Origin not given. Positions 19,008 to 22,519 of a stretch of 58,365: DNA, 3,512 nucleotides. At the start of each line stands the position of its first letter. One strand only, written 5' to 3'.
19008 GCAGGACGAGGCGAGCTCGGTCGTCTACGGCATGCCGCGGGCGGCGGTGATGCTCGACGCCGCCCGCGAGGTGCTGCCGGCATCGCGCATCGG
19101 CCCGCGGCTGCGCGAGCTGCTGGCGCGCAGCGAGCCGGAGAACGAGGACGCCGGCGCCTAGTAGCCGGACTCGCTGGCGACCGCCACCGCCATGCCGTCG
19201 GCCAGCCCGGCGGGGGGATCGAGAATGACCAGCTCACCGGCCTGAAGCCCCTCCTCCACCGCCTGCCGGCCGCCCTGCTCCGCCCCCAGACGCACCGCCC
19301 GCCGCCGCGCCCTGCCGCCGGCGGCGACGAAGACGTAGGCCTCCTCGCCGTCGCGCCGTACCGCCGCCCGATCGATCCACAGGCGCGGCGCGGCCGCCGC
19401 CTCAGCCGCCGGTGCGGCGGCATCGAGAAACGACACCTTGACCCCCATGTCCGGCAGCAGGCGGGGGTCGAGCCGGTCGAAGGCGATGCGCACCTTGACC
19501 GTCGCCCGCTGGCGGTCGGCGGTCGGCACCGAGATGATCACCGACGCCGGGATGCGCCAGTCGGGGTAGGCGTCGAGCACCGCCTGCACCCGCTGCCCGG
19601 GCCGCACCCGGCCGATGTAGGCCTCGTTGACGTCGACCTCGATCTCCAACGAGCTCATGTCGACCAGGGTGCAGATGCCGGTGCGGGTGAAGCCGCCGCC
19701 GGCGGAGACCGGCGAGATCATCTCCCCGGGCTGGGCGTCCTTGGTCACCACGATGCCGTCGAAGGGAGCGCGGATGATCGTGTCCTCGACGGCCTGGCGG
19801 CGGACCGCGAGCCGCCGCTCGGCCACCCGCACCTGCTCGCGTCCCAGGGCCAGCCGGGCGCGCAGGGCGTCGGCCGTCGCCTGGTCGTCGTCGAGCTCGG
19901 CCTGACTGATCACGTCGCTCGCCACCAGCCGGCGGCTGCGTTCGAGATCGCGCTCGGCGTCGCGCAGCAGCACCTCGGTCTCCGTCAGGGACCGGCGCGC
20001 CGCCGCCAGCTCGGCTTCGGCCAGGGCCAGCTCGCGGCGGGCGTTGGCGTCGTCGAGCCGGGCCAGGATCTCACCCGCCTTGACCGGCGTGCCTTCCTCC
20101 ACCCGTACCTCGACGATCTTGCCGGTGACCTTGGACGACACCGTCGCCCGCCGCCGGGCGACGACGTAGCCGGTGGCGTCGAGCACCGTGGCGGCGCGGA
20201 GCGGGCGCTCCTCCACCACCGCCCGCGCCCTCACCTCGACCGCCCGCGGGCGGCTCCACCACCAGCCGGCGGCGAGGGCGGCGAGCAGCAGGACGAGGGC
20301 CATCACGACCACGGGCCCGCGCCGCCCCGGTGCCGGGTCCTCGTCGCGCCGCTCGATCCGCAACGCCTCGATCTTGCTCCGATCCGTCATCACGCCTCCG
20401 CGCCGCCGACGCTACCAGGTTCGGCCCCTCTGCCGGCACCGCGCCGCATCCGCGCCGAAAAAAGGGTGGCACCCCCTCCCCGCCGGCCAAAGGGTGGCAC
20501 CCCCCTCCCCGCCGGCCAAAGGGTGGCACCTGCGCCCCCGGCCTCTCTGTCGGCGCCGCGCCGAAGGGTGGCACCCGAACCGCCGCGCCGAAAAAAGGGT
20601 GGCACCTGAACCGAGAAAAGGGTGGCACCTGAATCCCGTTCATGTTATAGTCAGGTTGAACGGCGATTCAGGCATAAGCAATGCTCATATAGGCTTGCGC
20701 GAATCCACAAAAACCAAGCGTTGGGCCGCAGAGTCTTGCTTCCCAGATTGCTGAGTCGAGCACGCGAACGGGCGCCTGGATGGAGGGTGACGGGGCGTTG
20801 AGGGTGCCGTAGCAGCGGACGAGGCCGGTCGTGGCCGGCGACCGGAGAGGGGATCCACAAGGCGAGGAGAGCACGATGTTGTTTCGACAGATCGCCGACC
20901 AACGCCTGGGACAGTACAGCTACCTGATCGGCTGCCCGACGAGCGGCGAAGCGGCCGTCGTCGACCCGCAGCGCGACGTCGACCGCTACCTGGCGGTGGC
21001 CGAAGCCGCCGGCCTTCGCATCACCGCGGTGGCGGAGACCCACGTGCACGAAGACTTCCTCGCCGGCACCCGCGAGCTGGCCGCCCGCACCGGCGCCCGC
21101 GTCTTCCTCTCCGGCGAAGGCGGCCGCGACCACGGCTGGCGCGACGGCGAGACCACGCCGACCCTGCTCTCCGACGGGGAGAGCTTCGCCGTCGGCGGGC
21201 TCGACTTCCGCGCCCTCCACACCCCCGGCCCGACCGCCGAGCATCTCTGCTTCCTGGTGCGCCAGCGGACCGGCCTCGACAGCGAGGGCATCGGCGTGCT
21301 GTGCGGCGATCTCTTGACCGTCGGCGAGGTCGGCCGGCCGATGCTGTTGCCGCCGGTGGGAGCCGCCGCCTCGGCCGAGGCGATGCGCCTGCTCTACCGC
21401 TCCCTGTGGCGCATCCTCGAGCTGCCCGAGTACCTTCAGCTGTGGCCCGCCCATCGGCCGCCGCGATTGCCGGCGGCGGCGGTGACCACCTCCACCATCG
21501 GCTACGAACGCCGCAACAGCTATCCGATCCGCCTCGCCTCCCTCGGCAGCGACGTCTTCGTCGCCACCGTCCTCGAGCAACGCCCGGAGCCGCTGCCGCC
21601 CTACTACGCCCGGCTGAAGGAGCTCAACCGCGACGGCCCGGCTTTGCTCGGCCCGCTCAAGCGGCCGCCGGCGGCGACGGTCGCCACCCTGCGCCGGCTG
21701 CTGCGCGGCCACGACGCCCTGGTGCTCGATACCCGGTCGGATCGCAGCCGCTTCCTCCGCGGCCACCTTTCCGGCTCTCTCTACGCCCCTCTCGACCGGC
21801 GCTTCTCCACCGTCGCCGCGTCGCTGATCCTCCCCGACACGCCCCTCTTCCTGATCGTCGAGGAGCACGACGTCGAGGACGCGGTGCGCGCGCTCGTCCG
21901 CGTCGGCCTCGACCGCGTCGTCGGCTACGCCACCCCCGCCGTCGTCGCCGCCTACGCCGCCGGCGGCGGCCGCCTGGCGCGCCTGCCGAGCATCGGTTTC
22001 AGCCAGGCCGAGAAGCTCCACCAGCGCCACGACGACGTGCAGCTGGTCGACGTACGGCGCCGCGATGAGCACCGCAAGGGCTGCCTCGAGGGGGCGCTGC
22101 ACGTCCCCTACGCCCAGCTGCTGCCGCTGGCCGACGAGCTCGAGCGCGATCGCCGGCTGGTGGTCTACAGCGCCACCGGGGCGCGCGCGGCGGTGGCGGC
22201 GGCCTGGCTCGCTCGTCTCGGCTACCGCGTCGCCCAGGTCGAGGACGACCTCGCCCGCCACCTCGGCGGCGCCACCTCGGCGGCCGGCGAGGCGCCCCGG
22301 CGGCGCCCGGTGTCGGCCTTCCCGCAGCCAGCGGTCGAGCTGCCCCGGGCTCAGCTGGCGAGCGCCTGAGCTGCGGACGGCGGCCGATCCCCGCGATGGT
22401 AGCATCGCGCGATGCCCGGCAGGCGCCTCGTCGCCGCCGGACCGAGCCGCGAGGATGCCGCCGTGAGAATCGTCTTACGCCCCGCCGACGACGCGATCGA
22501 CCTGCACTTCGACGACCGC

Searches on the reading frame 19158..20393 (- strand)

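Call 73: search_protein_families(library=pfam, proteins=[window:19158-20393:-], max_evalue=0.0001)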
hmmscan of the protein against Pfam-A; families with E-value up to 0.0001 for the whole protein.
window:19158-20393:- (411 aa): 3 families
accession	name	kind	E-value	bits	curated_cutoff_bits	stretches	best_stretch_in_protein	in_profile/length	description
PF16576.10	HlyD_D23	-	5e-24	85.2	30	1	71-316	6-212/214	Barrel-sandwich domain of CusB or HlyD membrane-fusion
PF13437.12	HlyD_3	-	5.9e-18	66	22.2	1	207-308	2-96/106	HlyD family secretion protein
PF13533.13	Biotin_lipoyl_2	-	1.5e-09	37.8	29.8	1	84-114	2-32/32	Biotin-lipoyl like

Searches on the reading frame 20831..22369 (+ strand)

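Call 73: search_protein_families(library=pfam, proteins=[window:20831-22369:+], max_evalue=0.0001)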
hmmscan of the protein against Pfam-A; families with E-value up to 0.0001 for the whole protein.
window:20831-22369:+ (512 aa): 2 families
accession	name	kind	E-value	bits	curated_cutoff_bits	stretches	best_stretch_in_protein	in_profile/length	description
PF00581.25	Rhodanese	-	7.2e-15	55.7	22.2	1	394-466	3-88/102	Rhodanese-like domain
PF00753.33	Lactamase_B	-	3.9e-11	43.7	22.7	1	26-175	4-167/196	Metallo-beta-lactamase superfamily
